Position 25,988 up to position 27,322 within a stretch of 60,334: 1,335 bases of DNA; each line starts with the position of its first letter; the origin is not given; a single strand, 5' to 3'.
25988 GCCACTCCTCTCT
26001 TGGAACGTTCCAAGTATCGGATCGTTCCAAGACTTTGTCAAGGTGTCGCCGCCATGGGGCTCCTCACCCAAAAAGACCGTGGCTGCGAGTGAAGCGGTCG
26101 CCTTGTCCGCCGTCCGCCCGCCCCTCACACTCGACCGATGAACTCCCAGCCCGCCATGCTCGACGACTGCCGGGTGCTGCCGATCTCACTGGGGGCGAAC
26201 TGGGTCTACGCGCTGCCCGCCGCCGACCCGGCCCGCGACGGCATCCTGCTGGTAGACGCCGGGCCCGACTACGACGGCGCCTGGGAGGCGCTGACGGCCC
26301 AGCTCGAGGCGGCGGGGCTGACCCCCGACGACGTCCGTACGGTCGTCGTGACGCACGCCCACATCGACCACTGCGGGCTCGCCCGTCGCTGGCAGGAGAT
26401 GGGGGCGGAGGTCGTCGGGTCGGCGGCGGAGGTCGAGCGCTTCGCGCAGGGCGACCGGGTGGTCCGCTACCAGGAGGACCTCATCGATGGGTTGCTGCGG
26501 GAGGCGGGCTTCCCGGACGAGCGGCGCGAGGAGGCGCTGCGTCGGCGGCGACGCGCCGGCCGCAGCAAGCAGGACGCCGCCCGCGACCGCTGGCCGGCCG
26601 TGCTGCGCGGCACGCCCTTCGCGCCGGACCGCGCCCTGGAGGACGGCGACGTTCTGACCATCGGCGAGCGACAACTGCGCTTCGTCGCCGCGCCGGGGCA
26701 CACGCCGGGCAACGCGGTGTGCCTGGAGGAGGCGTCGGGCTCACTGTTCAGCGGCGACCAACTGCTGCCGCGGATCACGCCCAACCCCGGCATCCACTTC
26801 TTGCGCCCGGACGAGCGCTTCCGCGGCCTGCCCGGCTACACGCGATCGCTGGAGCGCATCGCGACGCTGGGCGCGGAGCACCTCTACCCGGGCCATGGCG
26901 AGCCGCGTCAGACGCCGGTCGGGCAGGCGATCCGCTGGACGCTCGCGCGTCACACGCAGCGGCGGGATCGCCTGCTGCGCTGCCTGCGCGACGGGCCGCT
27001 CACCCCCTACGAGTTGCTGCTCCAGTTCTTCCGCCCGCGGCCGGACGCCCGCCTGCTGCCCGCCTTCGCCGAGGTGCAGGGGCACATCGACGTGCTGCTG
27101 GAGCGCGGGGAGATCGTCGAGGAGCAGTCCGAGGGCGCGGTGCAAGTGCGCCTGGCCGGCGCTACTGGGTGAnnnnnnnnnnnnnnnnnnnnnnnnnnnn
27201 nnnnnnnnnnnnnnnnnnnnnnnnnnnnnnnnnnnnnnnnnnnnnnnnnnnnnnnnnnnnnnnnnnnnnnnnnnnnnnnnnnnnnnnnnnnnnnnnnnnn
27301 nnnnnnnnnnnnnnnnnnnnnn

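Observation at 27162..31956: Orphan CbbQ/NorQ AAA+ - metallophosphoesterase - giant NorD/CbbO VWA operon with no known client enzyme nearby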

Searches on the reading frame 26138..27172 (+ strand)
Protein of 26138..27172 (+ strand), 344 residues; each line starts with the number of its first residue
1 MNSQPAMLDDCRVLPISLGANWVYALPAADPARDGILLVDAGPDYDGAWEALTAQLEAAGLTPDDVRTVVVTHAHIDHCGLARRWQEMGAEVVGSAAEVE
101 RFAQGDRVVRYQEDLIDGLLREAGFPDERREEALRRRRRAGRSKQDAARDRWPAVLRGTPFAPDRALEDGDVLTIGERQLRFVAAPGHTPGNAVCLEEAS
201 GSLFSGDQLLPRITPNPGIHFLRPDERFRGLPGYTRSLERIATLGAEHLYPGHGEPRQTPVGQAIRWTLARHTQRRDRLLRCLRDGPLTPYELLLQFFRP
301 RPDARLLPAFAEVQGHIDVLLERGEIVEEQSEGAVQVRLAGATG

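Call 3: search_protein_families(library=pfam, proteins=[window:26138-27172:+], max_evalue=0.01)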
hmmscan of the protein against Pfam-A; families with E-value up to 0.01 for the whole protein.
window:26138-27172:+ (344 aa): 3 families
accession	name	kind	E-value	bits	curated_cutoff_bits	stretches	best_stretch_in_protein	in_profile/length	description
PF00753.33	Lactamase_B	-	9.8e-23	81.6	22.7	1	34-253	15-196/196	Metallo-beta-lactamase superfamily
PF12706.13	Lactamase_B_2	-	2.1e-06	27.9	27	1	37-83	3-49/200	Beta-lactamase superfamily domain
PF19583.5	ODP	-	6.2e-05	23.4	27.2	0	170-207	96-135/194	ODP family beta lactamase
